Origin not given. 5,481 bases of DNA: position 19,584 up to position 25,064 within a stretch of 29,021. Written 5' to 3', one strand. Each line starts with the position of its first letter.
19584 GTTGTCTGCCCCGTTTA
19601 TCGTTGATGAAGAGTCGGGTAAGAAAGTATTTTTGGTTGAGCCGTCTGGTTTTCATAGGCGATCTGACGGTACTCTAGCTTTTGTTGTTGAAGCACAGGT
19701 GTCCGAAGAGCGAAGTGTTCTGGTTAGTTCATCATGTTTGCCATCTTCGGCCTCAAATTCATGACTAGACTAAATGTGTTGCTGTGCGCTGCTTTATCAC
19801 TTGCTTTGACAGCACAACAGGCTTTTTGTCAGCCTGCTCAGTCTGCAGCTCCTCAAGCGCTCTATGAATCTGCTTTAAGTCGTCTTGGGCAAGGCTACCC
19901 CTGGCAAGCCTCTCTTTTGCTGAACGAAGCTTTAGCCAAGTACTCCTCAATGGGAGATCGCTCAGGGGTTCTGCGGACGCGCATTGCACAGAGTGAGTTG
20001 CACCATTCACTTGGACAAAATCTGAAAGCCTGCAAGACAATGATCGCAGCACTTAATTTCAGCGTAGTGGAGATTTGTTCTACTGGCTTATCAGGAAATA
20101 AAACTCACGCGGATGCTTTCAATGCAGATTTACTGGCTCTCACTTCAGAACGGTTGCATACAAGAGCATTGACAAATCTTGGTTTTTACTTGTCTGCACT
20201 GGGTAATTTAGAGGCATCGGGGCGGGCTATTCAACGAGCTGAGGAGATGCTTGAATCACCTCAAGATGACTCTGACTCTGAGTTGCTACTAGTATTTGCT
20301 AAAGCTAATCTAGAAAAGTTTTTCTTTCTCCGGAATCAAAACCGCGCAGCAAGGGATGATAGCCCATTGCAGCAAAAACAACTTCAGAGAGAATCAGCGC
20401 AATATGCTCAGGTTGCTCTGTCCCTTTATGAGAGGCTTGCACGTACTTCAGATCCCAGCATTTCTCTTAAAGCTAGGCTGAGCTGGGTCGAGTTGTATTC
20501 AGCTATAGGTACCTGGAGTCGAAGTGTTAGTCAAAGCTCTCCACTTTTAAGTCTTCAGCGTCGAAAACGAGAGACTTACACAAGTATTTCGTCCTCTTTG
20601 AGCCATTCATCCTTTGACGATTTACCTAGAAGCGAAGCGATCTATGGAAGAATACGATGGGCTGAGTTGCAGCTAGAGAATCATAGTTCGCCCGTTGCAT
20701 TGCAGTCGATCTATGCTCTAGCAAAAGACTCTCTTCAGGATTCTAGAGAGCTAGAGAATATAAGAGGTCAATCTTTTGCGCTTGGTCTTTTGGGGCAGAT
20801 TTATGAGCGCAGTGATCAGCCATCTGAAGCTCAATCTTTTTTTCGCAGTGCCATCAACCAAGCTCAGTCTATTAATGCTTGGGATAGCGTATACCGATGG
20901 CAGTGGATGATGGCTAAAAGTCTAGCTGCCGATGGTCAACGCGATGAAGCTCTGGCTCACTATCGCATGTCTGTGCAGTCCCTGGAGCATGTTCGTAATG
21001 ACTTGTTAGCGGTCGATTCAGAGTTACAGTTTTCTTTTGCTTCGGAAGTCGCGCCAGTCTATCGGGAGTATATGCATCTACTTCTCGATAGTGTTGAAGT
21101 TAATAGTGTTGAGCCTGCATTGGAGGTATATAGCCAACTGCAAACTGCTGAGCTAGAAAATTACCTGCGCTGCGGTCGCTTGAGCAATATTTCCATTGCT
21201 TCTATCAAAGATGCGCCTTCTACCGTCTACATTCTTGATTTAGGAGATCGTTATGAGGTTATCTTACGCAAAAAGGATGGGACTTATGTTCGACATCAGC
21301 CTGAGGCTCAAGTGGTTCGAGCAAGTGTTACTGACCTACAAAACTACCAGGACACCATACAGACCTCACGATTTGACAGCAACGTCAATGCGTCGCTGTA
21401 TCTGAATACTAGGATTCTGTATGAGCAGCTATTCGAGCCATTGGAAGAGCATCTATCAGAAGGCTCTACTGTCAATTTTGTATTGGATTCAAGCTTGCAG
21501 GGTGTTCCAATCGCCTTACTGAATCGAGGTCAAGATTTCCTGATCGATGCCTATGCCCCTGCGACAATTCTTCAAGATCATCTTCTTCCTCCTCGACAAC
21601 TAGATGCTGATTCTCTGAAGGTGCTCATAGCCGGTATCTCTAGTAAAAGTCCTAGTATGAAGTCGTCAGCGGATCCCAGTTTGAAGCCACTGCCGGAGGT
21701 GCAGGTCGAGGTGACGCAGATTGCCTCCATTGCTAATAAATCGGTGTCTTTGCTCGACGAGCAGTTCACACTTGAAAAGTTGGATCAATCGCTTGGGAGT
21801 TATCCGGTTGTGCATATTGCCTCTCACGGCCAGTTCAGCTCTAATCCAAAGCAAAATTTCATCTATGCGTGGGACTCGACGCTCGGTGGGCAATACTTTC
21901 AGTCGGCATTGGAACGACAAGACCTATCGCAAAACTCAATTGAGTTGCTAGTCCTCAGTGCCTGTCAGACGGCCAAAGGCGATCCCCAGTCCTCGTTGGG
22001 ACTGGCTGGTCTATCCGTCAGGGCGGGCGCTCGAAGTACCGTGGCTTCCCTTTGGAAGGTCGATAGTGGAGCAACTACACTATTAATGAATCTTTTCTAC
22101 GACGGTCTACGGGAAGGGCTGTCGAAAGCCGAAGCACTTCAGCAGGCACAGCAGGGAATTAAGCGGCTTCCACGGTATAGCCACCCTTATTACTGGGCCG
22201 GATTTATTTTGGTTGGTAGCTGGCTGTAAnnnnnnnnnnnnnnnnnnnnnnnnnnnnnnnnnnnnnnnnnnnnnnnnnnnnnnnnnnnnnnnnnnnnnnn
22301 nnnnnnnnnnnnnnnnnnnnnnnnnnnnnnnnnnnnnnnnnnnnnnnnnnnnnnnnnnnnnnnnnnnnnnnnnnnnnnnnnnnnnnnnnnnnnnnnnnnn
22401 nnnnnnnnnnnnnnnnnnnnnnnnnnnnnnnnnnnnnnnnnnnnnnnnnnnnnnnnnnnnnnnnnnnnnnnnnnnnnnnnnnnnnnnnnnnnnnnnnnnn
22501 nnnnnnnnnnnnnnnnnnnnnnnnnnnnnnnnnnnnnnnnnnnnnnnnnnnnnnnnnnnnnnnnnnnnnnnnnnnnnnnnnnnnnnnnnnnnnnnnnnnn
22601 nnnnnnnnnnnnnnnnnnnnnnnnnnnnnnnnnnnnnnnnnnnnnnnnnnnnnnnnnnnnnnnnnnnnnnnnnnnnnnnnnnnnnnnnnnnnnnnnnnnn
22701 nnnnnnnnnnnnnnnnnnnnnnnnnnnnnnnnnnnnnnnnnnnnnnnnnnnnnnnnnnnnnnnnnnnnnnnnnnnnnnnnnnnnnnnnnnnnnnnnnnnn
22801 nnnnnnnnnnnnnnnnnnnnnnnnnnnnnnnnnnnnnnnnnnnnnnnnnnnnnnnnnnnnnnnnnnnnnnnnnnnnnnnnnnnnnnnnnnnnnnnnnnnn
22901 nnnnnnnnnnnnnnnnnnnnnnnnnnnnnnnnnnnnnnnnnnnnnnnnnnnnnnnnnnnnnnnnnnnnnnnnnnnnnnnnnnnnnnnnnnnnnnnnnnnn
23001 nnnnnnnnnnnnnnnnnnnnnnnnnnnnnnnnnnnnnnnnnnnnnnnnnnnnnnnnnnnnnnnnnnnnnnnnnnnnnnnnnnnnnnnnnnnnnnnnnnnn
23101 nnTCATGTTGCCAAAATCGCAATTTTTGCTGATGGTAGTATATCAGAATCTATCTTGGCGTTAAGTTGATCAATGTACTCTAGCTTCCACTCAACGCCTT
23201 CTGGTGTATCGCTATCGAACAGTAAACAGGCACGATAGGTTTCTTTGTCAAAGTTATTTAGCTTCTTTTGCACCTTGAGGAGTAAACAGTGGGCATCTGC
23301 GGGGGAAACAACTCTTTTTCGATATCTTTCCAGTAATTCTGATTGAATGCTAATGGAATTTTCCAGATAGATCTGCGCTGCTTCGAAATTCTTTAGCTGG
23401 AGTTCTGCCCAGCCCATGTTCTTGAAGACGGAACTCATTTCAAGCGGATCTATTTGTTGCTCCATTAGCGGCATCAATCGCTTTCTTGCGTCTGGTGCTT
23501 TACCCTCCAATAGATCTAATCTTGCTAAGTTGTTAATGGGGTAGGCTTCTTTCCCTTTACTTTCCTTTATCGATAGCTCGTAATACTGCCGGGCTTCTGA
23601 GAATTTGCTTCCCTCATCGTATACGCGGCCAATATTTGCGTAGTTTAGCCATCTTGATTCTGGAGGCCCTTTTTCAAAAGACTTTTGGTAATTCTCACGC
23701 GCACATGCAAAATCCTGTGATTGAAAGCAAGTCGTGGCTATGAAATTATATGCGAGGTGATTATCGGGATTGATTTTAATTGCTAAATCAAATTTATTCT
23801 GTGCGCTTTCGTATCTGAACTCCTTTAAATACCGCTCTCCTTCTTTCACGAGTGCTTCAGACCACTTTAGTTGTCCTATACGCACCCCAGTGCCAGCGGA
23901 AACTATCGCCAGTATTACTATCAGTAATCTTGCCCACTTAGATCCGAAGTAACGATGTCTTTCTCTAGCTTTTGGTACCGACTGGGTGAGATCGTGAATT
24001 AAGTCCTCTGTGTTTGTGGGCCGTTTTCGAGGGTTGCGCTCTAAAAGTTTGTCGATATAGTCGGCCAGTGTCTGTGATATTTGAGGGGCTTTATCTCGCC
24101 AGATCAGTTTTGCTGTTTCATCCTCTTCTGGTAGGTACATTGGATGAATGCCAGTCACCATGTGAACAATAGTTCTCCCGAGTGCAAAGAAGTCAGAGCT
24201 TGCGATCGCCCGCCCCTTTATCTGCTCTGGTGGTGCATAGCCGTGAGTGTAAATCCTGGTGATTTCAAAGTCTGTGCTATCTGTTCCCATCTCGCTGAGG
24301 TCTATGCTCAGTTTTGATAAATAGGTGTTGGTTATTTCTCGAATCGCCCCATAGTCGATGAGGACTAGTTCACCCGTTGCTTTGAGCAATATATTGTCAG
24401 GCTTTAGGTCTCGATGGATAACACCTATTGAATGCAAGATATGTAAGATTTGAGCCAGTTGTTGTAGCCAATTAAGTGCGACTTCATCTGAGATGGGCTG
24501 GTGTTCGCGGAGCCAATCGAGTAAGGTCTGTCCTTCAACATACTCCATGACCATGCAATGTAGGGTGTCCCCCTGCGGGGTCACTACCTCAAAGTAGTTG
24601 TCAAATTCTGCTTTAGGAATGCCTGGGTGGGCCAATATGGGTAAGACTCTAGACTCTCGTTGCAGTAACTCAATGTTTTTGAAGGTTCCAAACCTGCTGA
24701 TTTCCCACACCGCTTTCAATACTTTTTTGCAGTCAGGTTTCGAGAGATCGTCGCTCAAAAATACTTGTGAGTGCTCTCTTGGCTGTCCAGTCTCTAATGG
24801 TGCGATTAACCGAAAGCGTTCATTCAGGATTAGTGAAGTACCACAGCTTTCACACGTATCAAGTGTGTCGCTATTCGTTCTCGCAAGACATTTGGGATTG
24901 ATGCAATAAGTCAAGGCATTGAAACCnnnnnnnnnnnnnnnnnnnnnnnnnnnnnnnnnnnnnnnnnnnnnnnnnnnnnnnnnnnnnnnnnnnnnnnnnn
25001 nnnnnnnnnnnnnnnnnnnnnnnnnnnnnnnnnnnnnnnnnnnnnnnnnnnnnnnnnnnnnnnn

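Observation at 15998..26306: AT-rich, HIP1-poor island with a candidate uncharacterised envelope-spanning signalling or conflict system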

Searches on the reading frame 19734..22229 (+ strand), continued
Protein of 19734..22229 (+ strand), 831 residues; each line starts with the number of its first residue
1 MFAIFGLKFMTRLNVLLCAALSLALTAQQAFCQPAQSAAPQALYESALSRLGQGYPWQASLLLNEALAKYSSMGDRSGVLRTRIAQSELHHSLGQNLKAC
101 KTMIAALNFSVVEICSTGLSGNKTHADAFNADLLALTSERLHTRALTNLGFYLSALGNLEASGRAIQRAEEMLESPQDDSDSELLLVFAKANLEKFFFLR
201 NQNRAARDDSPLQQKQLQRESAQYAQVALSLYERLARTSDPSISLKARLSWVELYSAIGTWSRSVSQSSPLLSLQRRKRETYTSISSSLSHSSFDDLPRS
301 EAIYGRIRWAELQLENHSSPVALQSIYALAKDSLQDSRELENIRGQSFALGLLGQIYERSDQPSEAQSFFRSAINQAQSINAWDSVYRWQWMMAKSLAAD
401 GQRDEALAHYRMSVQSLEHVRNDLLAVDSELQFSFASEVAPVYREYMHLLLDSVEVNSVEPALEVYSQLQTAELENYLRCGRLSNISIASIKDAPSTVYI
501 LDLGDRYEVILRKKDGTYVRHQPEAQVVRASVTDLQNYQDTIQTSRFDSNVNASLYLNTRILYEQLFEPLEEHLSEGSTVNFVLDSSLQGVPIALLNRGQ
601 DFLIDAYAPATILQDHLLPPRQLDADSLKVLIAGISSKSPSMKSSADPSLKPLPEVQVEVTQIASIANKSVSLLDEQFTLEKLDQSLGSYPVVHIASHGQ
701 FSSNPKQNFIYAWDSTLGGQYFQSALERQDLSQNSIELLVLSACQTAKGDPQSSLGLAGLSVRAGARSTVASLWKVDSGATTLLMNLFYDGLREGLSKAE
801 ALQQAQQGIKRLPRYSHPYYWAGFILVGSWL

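Call 62: search_protein_families(library=pfam, proteins=[L046:19887-22163:-, L055:15107-15883:-, L071:7883-8374:-, L064:8184-9287:+, L074:15729-17699:-, L022:17315-18901:+, L063:5679-6344:-, L022:15519-16979:-, L070:18737-19507:+], max_evalue=0.001)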
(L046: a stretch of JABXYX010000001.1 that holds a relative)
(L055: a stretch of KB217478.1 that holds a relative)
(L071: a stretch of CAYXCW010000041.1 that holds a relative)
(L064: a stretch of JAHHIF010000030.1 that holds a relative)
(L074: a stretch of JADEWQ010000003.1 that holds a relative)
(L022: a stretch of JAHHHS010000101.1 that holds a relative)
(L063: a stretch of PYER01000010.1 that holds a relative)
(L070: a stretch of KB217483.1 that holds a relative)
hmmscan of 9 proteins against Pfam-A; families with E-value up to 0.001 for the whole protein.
L046:19887-22163:- (758 aa): 2 families
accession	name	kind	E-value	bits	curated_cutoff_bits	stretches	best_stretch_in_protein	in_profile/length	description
PF05226.16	CHASE2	-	1.1e-66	225.4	26.3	1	372-699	2-256/257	CHASE2 domain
PF12770.12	CHAT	-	6e-16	59.2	24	1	101-322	12-268/289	CHAT domain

L055:15107-15883:- (258 aa): 1 family
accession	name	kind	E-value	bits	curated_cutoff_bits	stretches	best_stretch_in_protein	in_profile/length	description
PF06051.17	DUF928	-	1.1e-51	175.6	26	1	58-250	1-184/184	Domain of Unknown Function (DUF928)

L071:7883-8374:- (163 aa): 0 families

L064:8184-9287:+ (367 aa): 1 family
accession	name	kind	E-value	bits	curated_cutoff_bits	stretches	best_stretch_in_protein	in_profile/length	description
PF08852.17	DUF1822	-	2e-64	218.4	25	1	19-366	1-370/370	Protein of unknown function (DUF1822)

L074:15729-17699:- (656 aa): 12 families
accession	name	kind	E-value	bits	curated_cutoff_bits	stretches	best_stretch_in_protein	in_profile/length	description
PF00005.33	ABC_tran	-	1.4e-60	204.3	25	2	420-573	1-135/137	ABC transporter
PF02463.25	SMC_N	-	6.7e-14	52.3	40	1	434-620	28-212/220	RecF/RecN/SMC N terminal domain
PF08352.17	oligo_HPY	-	8.3e-14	52.2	27.1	1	308-344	1-37/65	Oligopeptide/dipeptide transporter, C-terminal region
PF13304.12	AAA_21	-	1.5e-10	42.1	27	1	192-292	217-303/304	AAA domain, putative AbiEii toxin, Type IV TA system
PF13401.12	AAA_22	-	2.8e-07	31.3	27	0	435-603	10-121/130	AAA domain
PF13191.12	AAA_16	-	8.9e-06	26.7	32.6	0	433-484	27-78/167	AAA ATPase domain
PF13555.12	AAA_29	-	4.5e-05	23.5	27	0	425-453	17-45/61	P-loop containing region of AAA domain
PF01078.27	Mg_chelatase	-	0.00014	21.7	20.3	0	433-473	25-65/207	Magnesium chelatase, subunit ChlI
PF20703.3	nSTAND1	-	0.00045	20.4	27.1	0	410-458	17-59/379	Novel STAND NTPase 1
PF07728.20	AAA_5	-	0.00048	20.6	22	0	435-454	4-23/139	AAA domain (dynein-related subfamily)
PF05621.17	TniB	-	0.00056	19.8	22.4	0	560-606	115-163/189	Bacterial TniB protein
PF00006.31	ATP-synt_ab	-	0.00094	19.3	29.5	0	426-453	10-37/213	ATP synthase alpha/beta family, nucleotide-binding domain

L022:17315-18901:+ (528 aa): 1 family
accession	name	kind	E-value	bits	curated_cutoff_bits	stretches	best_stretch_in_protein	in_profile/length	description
PF00353.25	HemolysinCabind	-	1.3e-45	153.3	23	7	186-221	1-36/36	RTX calcium-binding nonapeptide repeat (4 copies)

L063:5679-6344:- (221 aa): 0 families

L022:15519-16979:- (486 aa): 3 families
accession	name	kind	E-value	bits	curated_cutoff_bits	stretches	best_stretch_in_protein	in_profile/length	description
PF14516.12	AAA_35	-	1e-139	465.5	27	1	149-483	2-331/331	AAA-like domain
PF13401.12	AAA_22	-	2.5e-05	25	27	1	184-305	11-110/130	AAA domain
PF24883.2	NPHP3_N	-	3.6e-05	24.4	24.8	1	169-301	10-148/164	Nephrocystin 3, N-terminal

L070:18737-19507:+ (256 aa): 3 families
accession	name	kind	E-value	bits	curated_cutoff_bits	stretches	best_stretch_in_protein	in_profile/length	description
PF00106.31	adh_short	-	2.3e-27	96.2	26.6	1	11-213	2-191/195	short chain dehydrogenase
PF13561.12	adh_short_C2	-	9.8e-20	71.6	27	1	16-213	1-185/236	Enoyl-(Acyl carrier protein) reductase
PF08659.16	KR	-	8.4e-09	36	22.6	1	12-160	3-143/180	KR domain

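Call 97: search_protein_families(library=pfam, proteins=[L005:12962-13267:+, L001:12287-12481:-], max_evalue=1)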
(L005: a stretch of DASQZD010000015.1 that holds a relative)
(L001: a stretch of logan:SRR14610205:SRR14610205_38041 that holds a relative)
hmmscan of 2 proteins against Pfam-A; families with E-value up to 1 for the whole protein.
L005:12962-13267:+ (101 aa): 1 family
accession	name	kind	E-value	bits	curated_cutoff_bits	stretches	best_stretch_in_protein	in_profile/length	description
PF06185.18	YecM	-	0.14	12.3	25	1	8-84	83-159/180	YecM protein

L001:12287-12481:- (64 aa): 5 families
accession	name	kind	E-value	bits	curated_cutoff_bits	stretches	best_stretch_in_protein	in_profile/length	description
PF07878.17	RHH_5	-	1.4e-11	44.4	26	1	10-47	5-42/43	CopG-like RHH_1 or ribbon-helix-helix domain, RHH_5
PF22513.2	FitA-like_RHH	-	0.00063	20.1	27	1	13-34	8-29/39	Antitoxin FitA-like, ribbon-helix-helix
PF01402.27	RHH_1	-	0.00067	20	20.5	1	9-35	2-28/39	Ribbon-helix-helix protein, copG family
PF19891.5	DUF6364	-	0.0016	19.3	27.3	1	12-47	8-39/70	Family of unknown function (DUF6364)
PF05534.18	HicB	-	0.068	13.5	21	1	13-40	24-51/51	HicB family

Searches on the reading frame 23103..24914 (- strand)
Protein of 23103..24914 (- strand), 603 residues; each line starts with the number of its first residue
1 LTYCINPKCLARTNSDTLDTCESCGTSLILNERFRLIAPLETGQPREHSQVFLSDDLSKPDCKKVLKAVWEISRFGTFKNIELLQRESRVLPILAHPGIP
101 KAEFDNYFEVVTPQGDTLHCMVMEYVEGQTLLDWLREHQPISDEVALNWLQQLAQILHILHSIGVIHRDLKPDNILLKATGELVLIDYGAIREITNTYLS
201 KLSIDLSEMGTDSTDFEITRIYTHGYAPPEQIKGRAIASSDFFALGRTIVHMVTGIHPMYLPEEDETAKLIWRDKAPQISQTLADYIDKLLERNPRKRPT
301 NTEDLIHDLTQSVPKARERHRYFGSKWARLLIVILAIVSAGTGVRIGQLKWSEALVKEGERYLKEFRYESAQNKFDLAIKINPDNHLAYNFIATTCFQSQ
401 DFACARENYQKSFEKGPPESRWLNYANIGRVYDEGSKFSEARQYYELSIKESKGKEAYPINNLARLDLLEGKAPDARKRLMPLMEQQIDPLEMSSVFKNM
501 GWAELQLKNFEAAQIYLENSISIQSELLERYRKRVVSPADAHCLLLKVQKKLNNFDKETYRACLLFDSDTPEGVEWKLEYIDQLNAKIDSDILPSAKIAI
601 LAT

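Call 5: search_protein_families(library=pfam, proteins=[window:23103-24914:-], max_evalue=0.01)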
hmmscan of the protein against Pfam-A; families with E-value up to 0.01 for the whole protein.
window:23103-24914:- (603 aa): 15 families
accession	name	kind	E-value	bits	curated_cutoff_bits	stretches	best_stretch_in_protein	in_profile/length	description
PF00069.31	Pkinase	-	5.1e-32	111.7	31.7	1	83-307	44-260/263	Protein kinase domain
PF07714.23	PK_Tyr_Ser-Thr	-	1.9e-15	57.4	23.1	1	84-301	48-251/258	Protein tyrosine and serine/threonine kinase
PF07719.23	TPR_2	-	9.9e-12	44.5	27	1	353-385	2-34/34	Tetratricopeptide repeat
PF06293.20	Kdo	-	1.6e-08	34.7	21.3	1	120-193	93-171/207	Lipopolysaccharide kinase (Kdo/WaaP) family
PF03109.22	ABC1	-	2.1e-08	34.1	22.9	1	119-197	143-220/244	ABC1 atypical kinase-like domain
PF13424.12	TPR_12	-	7.6e-08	32.9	30.1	0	388-449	5-72/77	Tetratricopeptide repeat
PF13181.12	TPR_8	-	2.7e-07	30.6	25.7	0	499-525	6-32/34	Tetratricopeptide repeat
PF01636.29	APH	-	4.8e-07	30.2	23.2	0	82-163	35-110/239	Phosphotransferase enzyme family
PF00515.34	TPR_1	-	8.7e-07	28.9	27.8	0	496-524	3-31/34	Tetratricopeptide repeat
PF14531.12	Kinase-like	-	4.1e-06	26.7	25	1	129-298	126-289/289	Kinase-like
PF01163.29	RIO1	-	1.3e-05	25.3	22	1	117-189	79-149/187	RIO domain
PF14559.12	TPR_19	-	1.6e-05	25.6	25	0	363-421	2-60/68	Tetratricopeptide repeat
PF13428.12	TPR_14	-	0.001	20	23.5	0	354-393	3-42/44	Tetratricopeptide repeat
PF00454.33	PI3_PI4_kinase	-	0.0045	17.4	27.1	1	124-191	102-171/241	Phosphatidylinositol 3- and 4-kinase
PF13374.12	TPR_10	-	0.0083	16.6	27.5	0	425-449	5-29/42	Tetratricopeptide repeat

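Call 6: search_protein_families(library=ncbifam, proteins=[window:23103-24914:-], max_evalue=0.01)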
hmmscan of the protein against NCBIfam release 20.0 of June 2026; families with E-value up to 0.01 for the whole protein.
window:23103-24914:- (603 aa): 30 families (the best 25 are shown)
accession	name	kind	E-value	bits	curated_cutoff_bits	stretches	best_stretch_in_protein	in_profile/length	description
NF033483.0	PknB_PASTA_kin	equivalog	8.6e-28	97.7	450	1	115-321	78-277/563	Stk1 family PASTA domain-containing Ser/Thr kinase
NF038150.1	lanthi_synth_IV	equivalog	4.5e-26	91.4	650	1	83-317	238-461/851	class IV lanthionine synthetase LanL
NF047741.1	antiphage_MADS6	equivalog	6.1e-24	84.5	460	2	115-318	269-466/612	methylation-associated defense system protein kinase MAD6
NF009651.0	PRK13184.1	equivalog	1.1e-15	56.7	839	1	86-311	51-289/932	serine/threonine-protein kinase PknD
TIGR03903.1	TOMM_kin_cyc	equivalog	1.3e-14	53.1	705.75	1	84-278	25-205/1267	TOMM system kinase/cyclase fusion protein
NF033442.0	BREX_PglW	equivalog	3.9e-13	48.1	990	1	81-188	552-657/1391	BREX system serine/threonine kinase PglW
NF038151.1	lanthi_synth_III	equivalog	7.8e-13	47.7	575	1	82-304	268-476/833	class III lanthionine synthetase LanKC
NF052427.1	StpK7MSMEG_1200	equivalog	1.5e-12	46.8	900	1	121-262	84-212/601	serine/threonine protein kinase StpK7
NF053615.1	SerThrKinAfsKStmc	equivalog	9.5e-12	44.4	1300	1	124-309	92-264/809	protein serine/threonine kinase AfsK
TIGR02521.1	type_IV_pilW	equivalog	1.3e-11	44.5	154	1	350-554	29-218/234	type IV pilus biogenesis/stability protein PilW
TIGR03724.2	arch_bud32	equivalog_domain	1.2e-08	34.6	125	1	120-189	69-129/193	KEOPS complex kinase/ATPase Bud32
NF011463.0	PRK14879.1-4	equivalog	2.1e-08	33.9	188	1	86-190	67-159/237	Kae1-associated kinase Bud32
NF058632.1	SerThrKinPrkT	equivalog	3.1e-08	33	280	1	111-189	87-163/322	serine/threonine protein kinase PrkT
NF011460.0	PRK14879.1-1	equivalog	1.3e-07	31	199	1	120-193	87-159/232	Kae1-associated kinase Bud32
NF045510.1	4Cys_prefix_kin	domain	2.1e-07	31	24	1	3-28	1-26/26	4-Cys prefix domain-containing protein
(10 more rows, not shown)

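Call 7: search_protein_families(library=padloc, proteins=[window:23103-24914:-], max_evalue=0.01)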
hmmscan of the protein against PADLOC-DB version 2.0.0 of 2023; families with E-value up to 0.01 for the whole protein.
window:23103-24914:- (603 aa): 36 families (the best 25 are shown)
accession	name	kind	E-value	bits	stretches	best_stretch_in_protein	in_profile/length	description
PDLC04044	PD-T4-6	-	1.6e-93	311.8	1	1-319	1-299/372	-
PDLC04051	PD-T4-6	-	5.6e-84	280.8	1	1-311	1-293/476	-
PDLC04062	PD-T4-6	-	1.7e-50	170.4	1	1-316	1-297/450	-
PDLC04045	PD-T4-6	-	1.1e-47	160.7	1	21-313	22-299/350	-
PDLC04138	mad6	-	3.2e-40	136.7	1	80-312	95-313/659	mads_6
PDLC04042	PD-T4-6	-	5.4e-36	122.7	1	82-318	54-278/292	-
PDLC04047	PD-T4-6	-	2.1e-30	104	1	32-320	10-280/327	-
PDLC04053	PD-T4-6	-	7.2e-29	99.2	1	84-316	56-275/311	-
PDLC04054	PD-T4-6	-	2.1e-28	97.7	1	57-311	34-272/347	-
PDLC03920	MkoA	-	1.4e-27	94.4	1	30-371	7-330/1112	-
PDLC04048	PD-T4-6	-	2.5e-25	87.6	1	29-319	7-279/354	-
PDLC04057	PD-T4-6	-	8e-24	82.4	1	115-319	79-277/443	-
PDLC04060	PD-T4-6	-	1e-23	82.1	1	86-259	57-209/486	-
PDLC04043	PD-T4-6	-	5.3e-23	79.8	1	117-318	88-283/452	-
PDLC04046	PD-T4-6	-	9.1e-23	79.1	1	84-189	58-163/427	-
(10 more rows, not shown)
